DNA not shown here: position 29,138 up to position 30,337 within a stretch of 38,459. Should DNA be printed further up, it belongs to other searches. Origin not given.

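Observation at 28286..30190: TPR + GT9-like glycosyltransferase encoded within the flagellar cluster: candidate protein glycosyltransferase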

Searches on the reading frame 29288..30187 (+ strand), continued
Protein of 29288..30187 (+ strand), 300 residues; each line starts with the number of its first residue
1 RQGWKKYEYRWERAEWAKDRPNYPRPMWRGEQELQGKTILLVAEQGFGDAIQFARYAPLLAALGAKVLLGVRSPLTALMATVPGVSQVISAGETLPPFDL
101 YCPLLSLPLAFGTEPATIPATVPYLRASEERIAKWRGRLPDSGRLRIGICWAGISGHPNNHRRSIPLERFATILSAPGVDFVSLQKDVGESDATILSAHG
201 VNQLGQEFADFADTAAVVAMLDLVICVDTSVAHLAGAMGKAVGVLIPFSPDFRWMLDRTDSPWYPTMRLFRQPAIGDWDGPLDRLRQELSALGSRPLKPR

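Call 59: fold_search(model_id=the predicted structure, library=pdb)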
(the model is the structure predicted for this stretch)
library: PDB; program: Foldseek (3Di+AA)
matches with E <= 10: 1663; with E <= 0.001: 41
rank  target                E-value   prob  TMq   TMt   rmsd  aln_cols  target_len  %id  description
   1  1psw                  4.4e-08  1.00  0.61  0.55   6.1       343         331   17  Structure of E. coli ADP-heptose lps heptosyltransferase II (released 2003-07-08)
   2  3tov_B                7.1e-08  1.00  0.58  0.51   7.4       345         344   14  The crystal structure of the glycosyl transferase family 9 from Veillonella parvula DSM 2008 (released 2011-09-21)
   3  3tov_A                1.5e-07  1.00  0.59  0.51   5.3       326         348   15  The crystal structure of the glycosyl transferase family 9 from Veillonella parvula DSM 2008 (released 2011-09-21)
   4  4rap_A                8.5e-06  1.00  0.49  0.40   6.1       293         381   12  Crystal structure of bacterial iron-containing dodecameric glycosyltransferase TibC from enterotoxigenic E.coli H10407 (released 2014-10-29)
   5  2h1h_A                1.6e-05  1.00  0.55  0.52   6.4       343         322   12  E. coli heptosyltransferase WaaC with ADP-2-deoxy-2-fluoro heptose (released 2007-05-22)
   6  2h1h_B                1.8e-05  1.00  0.55  0.52   5.9       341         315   12  E. coli heptosyltransferase WaaC with ADP-2-deoxy-2-fluoro heptose (released 2007-05-22)
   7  2gt1_A                2.2e-05  1.00  0.56  0.52   6.6       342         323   12  E. coli heptosyltransferase WaaC. (released 2007-05-01)
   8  6dfe_B                2.6e-05  1.00  0.55  0.51   6.4       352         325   13  The structure of a ternary complex of E. coli WaaC (released 2018-09-05)
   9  4rb4_A                2.6e-05  1.00  0.48  0.39   6.3       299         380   12  Crystal structure of dodecameric iron-containing heptosyltransferase TibC in complex with ADP-D-beta-D-heptose at 3.9  (released 2014-11-05)
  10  8b5s_B                2.8e-05  1.00  0.35  0.30   8.7       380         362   13  Crystal Structure of P. aeruginosa WaaG in complex with UDP-glucose (released 2023-10-04)
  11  4rb4_D                3.1e-05  1.00  0.52  0.43   5.4       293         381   12  Crystal structure of dodecameric iron-containing heptosyltransferase TibC in complex with ADP-D-beta-D-heptose at 3.9  (released 2014-11-05)
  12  4rb4_C                3.5e-05  1.00  0.52  0.42   5.4       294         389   12  Crystal structure of dodecameric iron-containing heptosyltransferase TibC in complex with ADP-D-beta-D-heptose at 3.9  (released 2014-11-05)
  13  4rap_G                3.8e-05  1.00  0.50  0.40   5.7       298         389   13  Crystal structure of bacterial iron-containing dodecameric glycosyltransferase TibC from enterotoxigenic E.coli H10407 (released 2014-10-29)
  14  4rap_J                4.5e-05  1.00  0.50  0.40   5.9       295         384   12  Crystal structure of bacterial iron-containing dodecameric glycosyltransferase TibC from enterotoxigenic E.coli H10407 (released 2014-10-29)
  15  4rap_B                4.8e-05  1.00  0.48  0.39   5.9       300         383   13  Crystal structure of bacterial iron-containing dodecameric glycosyltransferase TibC from enterotoxigenic E.coli H10407 (released 2014-10-29)
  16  4rap_D                5.4e-05  1.00  0.51  0.41   5.6       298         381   11  Crystal structure of bacterial iron-containing dodecameric glycosyltransferase TibC from enterotoxigenic E.coli H10407 (released 2014-10-29)
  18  4rap_H                6.1e-05  1.00  0.51  0.41   5.5       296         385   12  Crystal structure of bacterial iron-containing dodecameric glycosyltransferase TibC from enterotoxigenic E.coli H10407 (released 2014-10-29)
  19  4rap_E                6.1e-05  1.00  0.51  0.41   5.8       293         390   13  Crystal structure of bacterial iron-containing dodecameric glycosyltransferase TibC from enterotoxigenic E.coli H10407 (released 2014-10-29)
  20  4rap_C                6.4e-05  1.00  0.49  0.39   5.9       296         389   13  Crystal structure of bacterial iron-containing dodecameric glycosyltransferase TibC from enterotoxigenic E.coli H10407 (released 2014-10-29)
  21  4rb4_B                7.3e-05  1.00  0.52  0.42   5.4       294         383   11  Crystal structure of dodecameric iron-containing heptosyltransferase TibC in complex with ADP-D-beta-D-heptose at 3.9  (released 2014-11-05)
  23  4rb4_K                9.8e-05  1.00  0.52  0.41   5.5       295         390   12  Crystal structure of dodecameric iron-containing heptosyltransferase TibC in complex with ADP-D-beta-D-heptose at 3.9  (released 2014-11-05)
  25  4rb4_G                1.4e-04  1.00  0.53  0.42   5.3       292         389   13  Crystal structure of dodecameric iron-containing heptosyltransferase TibC in complex with ADP-D-beta-D-heptose at 3.9  (released 2014-11-05)
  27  4rb4_E                1.8e-04  1.00  0.51  0.41   8.1       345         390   11  Crystal structure of dodecameric iron-containing heptosyltransferase TibC in complex with ADP-D-beta-D-heptose at 3.9  (released 2014-11-05)
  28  4rb4_H                1.8e-04  1.00  0.47  0.38   6.0       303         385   12  Crystal structure of dodecameric iron-containing heptosyltransferase TibC in complex with ADP-D-beta-D-heptose at 3.9  (released 2014-11-05)
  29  4rb4_F                2.0e-04  1.00  0.49  0.40   6.2       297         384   12  Crystal structure of dodecameric iron-containing heptosyltransferase TibC in complex with ADP-D-beta-D-heptose at 3.9  (released 2014-11-05)
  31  4rap_L                3.0e-04  1.00  0.49  0.41   6.3       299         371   12  Crystal structure of bacterial iron-containing dodecameric glycosyltransferase TibC from enterotoxigenic E.coli H10407 (released 2014-10-29)
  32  4rap_F                3.2e-04  1.00  0.52  0.42   5.4       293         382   13  Crystal structure of bacterial iron-containing dodecameric glycosyltransferase TibC from enterotoxigenic E.coli H10407 (released 2014-10-29)
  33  4rb4_L                4.6e-04  1.00  0.45  0.38   6.7       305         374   12  Crystal structure of dodecameric iron-containing heptosyltransferase TibC in complex with ADP-D-beta-D-heptose at 3.9  (released 2014-11-05)
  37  4rb4_J                6.2e-04  1.00  0.50  0.40   6.2       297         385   12  Crystal structure of dodecameric iron-containing heptosyltransferase TibC in complex with ADP-D-beta-D-heptose at 3.9  (released 2014-11-05)
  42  2vsn_B                1.1e-03  0.93  0.34  0.21  12.9       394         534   11  Structure and topological arrangement of an O-GlcNAc transferase homolog: insight into molecular control of intracellu (released 2008-06-10)
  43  2vsn_A                1.4e-03  0.92  0.34  0.21  12.9       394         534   11  Structure and topological arrangement of an O-GlcNAc transferase homolog: insight into molecular control of intracellu (released 2008-06-10)
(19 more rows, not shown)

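Call 65: find_related_loci(query=A3, collection=metagenome_contigs, flank=10000)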
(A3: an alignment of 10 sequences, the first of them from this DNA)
Query A3 (300 aa) in metagenome_contigs; peptide patterns used: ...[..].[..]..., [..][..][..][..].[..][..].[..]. (x = any residue, [..] = any of these).
600 stretches matched a pattern (row limit reached: there are more); 597 encode a relative of the query (tblastn E <= 1e-3); the best 80 are kept; 80 distinct loci.
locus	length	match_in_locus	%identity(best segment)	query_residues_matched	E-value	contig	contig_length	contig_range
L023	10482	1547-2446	71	1-300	3e-147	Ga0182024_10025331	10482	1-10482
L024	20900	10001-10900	67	1-300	2e-139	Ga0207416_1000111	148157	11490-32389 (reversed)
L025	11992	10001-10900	66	1-300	2e-137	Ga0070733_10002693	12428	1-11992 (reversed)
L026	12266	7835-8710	74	1-292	2e-136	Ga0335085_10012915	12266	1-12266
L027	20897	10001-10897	63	1-299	1e-132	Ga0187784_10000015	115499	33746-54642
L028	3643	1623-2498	71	1-294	9e-134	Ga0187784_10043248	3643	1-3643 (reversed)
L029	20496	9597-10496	67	1-300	2e-139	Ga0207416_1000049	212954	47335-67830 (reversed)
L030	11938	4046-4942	57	1-299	5e-114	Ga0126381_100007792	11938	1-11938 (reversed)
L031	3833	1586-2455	56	1-289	7e-100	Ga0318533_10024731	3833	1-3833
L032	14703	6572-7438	56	3-290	4e-98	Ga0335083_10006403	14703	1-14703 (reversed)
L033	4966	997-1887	54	2-299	2e-98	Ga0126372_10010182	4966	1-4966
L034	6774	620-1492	55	1-293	4e-98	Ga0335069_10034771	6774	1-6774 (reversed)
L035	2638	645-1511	54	3-290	2e-101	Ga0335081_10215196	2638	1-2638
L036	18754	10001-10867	56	2-290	2e-97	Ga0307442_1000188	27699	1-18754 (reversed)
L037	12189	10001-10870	54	3-293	4e-97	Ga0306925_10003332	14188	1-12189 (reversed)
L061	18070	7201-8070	51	2-292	3e-89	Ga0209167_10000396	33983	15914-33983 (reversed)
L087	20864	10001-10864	49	2-290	5e-85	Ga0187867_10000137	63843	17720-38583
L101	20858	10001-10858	49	2-292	2e-84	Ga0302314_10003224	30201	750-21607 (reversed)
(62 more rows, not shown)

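Call 71: search_protein_families(library=pfam, proteins=[L087:4752-6581:+, L087:6823-8478:-, L087:10905-13157:-, L087:13469-15079:-, L061:3268-5685:+, L061:5698-8088:+, L061:12048-13529:+, L101:6250-8208:-, L101:12135-13322:+, L101:13350-14525:+], max_evalue=0.00001)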
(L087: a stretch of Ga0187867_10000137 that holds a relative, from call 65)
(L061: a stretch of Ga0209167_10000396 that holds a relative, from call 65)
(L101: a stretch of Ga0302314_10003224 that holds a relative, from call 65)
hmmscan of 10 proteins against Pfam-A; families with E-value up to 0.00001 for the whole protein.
L087:4752-6581:+ (609 aa): 8 families
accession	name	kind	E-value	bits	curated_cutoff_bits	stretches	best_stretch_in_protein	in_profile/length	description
PF07021.18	MetW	-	1.6e-47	162.1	21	1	413-600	1-189/193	Methionine biosynthesis protein MetW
PF00561.26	Abhydrolase_1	-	1.9e-28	100.2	25.8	1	63-370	1-243/245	alpha/beta hydrolase fold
PF08241.18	Methyltransf_11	-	6.1e-13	49.7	21.2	1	430-513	1-86/95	Methyltransferase domain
PF13847.12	Methyltransf_31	-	7.2e-12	45.6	27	1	425-513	3-100/145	Methyltransferase domain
PF13649.12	Methyltransf_25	-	6.5e-11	43.2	27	1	429-513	1-92/97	Methyltransferase domain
PF08242.18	Methyltransf_12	-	5.4e-09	37.1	30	1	430-512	1-90/98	Methyltransferase domain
PF13489.12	Methyltransf_23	-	9.9e-07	29.1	27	1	418-512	15-106/164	Methyltransferase domain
PF12146.15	Hydrolase_4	-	3e-06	27.1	27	0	161-200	78-117/239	Serine aminopeptidase, S33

L087:6823-8478:- (551 aa): 0 families

L087:10905-13157:- (750 aa): 18 families
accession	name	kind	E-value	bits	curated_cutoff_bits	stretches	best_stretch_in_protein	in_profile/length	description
PF13844.12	Glyco_transf_41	-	2.7e-49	168.3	25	2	386-541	73-229/543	Glycosyl transferase family 41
PF13414.12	TPR_11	-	5.5e-46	154.4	26.8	3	216-254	4-42/42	TPR repeat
PF00515.34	TPR_1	-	2.3e-36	122.6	27.8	3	240-272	1-33/34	Tetratricopeptide repeat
PF07719.23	TPR_2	-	4.2e-35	117.4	27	3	274-306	1-33/34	Tetratricopeptide repeat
PF13181.12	TPR_8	-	3.7e-34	114.4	25.7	2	240-272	1-33/34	Tetratricopeptide repeat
PF13431.12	TPR_17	-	6.1e-30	101.4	24.4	0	229-261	2-34/34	Tetratricopeptide repeat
PF13432.12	TPR_16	-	7.3e-25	87.5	32.7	2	212-272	3-63/65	Tetratricopeptide repeat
PF14559.12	TPR_19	-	3e-21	76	25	2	218-278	3-63/68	Tetratricopeptide repeat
PF13424.12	TPR_12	-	3.1e-21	75.8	30.1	3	239-302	2-73/77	Tetratricopeptide repeat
PF13428.12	TPR_14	-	2.3e-20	71.5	23.5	0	241-282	2-43/44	Tetratricopeptide repeat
PF13176.12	TPR_7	-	3.6e-17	61.4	27.9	0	277-304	2-29/36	Tetratricopeptide repeat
PF13374.12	TPR_10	-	8.2e-16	57.9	27.5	0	240-269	2-31/42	Tetratricopeptide repeat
PF24575.1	TPR_Slam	-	1.9e-12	47.9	35.2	0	213-250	54-91/104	Surface lipoprotein assembly modifier, N-terminal TPR repeats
PF13174.12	TPR_6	-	7.5e-09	36.1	26.3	0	142-171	4-33/33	Tetratricopeptide repeat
PF23914.1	TPR_CcmH_CycH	-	1.3e-08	35.3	42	0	203-302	47-149/158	Cytochrome c-type biogenesis protein H TPR domain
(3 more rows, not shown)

L087:13469-15079:- (536 aa): 3 families
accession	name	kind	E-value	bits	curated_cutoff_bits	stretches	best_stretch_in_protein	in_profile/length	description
PF07690.21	MFS_1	-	2.5e-54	185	33.4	1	29-429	5-346/347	Major Facilitator Superfamily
PF00083.30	Sugar_tr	-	7.2e-09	35.5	22.3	1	54-201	45-198/452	Sugar (and other) transporter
PF06609.19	TRI12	-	4.9e-07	29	23.2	1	61-230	84-254/599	Fungal trichothecene efflux pump (TRI12)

L061:3268-5685:+ (805 aa): 2 families
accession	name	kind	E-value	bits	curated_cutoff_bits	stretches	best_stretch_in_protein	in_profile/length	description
PF01103.29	Omp85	-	2.7e-66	224.7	24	1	481-798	2-317/325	Omp85 superfamily domain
PF07244.20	POTRA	-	1.6e-59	199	21.3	4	209-295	3-79/79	Surface antigen variable number repeat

L061:5698-8088:+ (796 aa): 19 families
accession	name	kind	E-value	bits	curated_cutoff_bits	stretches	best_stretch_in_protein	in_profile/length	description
PF00515.34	TPR_1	-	4.7e-85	276.7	27.8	8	450-483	1-34/34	Tetratricopeptide repeat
PF13414.12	TPR_11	-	1e-76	252.8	26.8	6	230-269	3-42/42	TPR repeat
PF07719.23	TPR_2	-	2.5e-66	214.8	27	5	222-254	2-34/34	Tetratricopeptide repeat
PF13431.12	TPR_17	-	5.1e-55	179.6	24.4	0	244-275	2-33/34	Tetratricopeptide repeat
PF13181.12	TPR_8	-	3.3e-49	161.3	25.7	0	358-390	2-34/34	Tetratricopeptide repeat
PF13432.12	TPR_16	-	3.7e-42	142.8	32.7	4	194-255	4-65/65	Tetratricopeptide repeat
PF13424.12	TPR_12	-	1.5e-40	137.7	30.1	5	152-218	2-76/77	Tetratricopeptide repeat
PF13371.12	TPR_9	-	3.9e-32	110.5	35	4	94-154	4-64/73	Tetratricopeptide repeat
PF14559.12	TPR_19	-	4e-31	107.6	25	1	64-118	4-58/68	Tetratricopeptide repeat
PF13374.12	TPR_10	-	6.1e-29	99.6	27.5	0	85-115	2-32/42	Tetratricopeptide repeat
PF13428.12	TPR_14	-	1.9e-25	87.2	23.5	0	358-397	2-41/44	Tetratricopeptide repeat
PF13176.12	TPR_7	-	8.5e-21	72.7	27.9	0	87-117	1-31/36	Tetratricopeptide repeat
PF01239.28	PPTA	-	9.8e-13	47.4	29.5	0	135-165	1-31/32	Protein prenyltransferase alpha subunit repeat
PF14853.12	Fis1_TPR_C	-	3.9e-09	37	25.3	0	90-133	6-49/53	Fis1 C-terminal tetratricopeptide repeat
PF12895.13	ANAPC3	-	1.7e-08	35.1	27.2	0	67-144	5-81/82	Anaphase-promoting complex, cyclosome, subunit 3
PF01075.23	Glyco_transf_9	-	3e-06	27.2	22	1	708-742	172-206/247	Glycosyltransferase family 9 (heptosyltransferase)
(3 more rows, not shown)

L061:12048-13529:+ (493 aa): 3 families
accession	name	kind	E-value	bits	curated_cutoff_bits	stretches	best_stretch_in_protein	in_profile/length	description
PF00005.33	ABC_tran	-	9.5e-33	114.1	25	1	277-426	1-137/137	ABC transporter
PF13304.12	AAA_21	-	1.3e-07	32.5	27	0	394-461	234-303/304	AAA domain, putative AbiEii toxin, Type IV TA system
PF02463.25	SMC_N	-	3.7e-06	27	40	0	390-471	129-212/220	RecF/RecN/SMC N terminal domain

L101:6250-8208:- (652 aa): 5 families
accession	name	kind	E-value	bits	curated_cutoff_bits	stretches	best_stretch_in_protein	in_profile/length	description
PF00005.33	ABC_tran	-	8.3e-44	150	25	2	39-194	3-137/137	ABC transporter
PF12848.13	ABC_tran_Xtn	-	9.3e-26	90.2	25.9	1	233-312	1-79/85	ABC transporter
PF13304.12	AAA_21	-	1.5e-13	51.9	27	0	449-507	239-303/304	AAA domain, putative AbiEii toxin, Type IV TA system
PF02463.25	SMC_N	-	1.5e-06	28.3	40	0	446-510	135-205/220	RecF/RecN/SMC N terminal domain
PF13401.12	AAA_22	-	1.7e-06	28.8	27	0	360-502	10-123/130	AAA domain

L101:12135-13322:+ (395 aa): 0 families

L101:13350-14525:+ (391 aa): 2 families
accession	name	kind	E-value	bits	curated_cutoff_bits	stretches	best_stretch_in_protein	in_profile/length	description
PF01612.26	DNA_pol_A_exo1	-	4.6e-39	134.4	23.6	1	4-168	4-172/173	3'-5' exonuclease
PF00570.28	HRDC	-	5.7e-14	52.3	23.8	1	213-278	4-68/68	HRDC domain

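Call 81: search_protein_representatives(protein=window:29288-30187:+)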
Query: 300 residues. Proteins with E-value up to 0.001 (for the whole library): 41810; up to 1e-10: 34529; up to 1e-30: 20066. The best 150 are listed.
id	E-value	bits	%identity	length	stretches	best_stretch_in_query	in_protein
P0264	0.0e+00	1290.2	48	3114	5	2-290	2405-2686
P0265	0.0e+00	1224.7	47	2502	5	2-290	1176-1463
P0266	0.0e+00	1166.0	47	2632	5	2-277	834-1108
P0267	0.0e+00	1153.7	48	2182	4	1-290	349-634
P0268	0.0e+00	1153.5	44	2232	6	2-296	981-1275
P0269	0.0e+00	1097.5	49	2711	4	2-294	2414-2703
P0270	0.0e+00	1042.9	40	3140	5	3-291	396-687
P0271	5.1e-293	985.5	47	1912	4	2-295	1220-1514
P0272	1.3e-285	961.2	42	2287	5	2-293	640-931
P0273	2.7e-284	956.8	44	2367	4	1-291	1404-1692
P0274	7.5e-280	942.2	53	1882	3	2-289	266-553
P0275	2.3e-273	920.9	40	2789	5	2-284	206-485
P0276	5.4e-271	913.1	43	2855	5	24-296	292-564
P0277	9.2e-266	895.9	44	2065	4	2-291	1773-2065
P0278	1.8e-263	888.4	44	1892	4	4-290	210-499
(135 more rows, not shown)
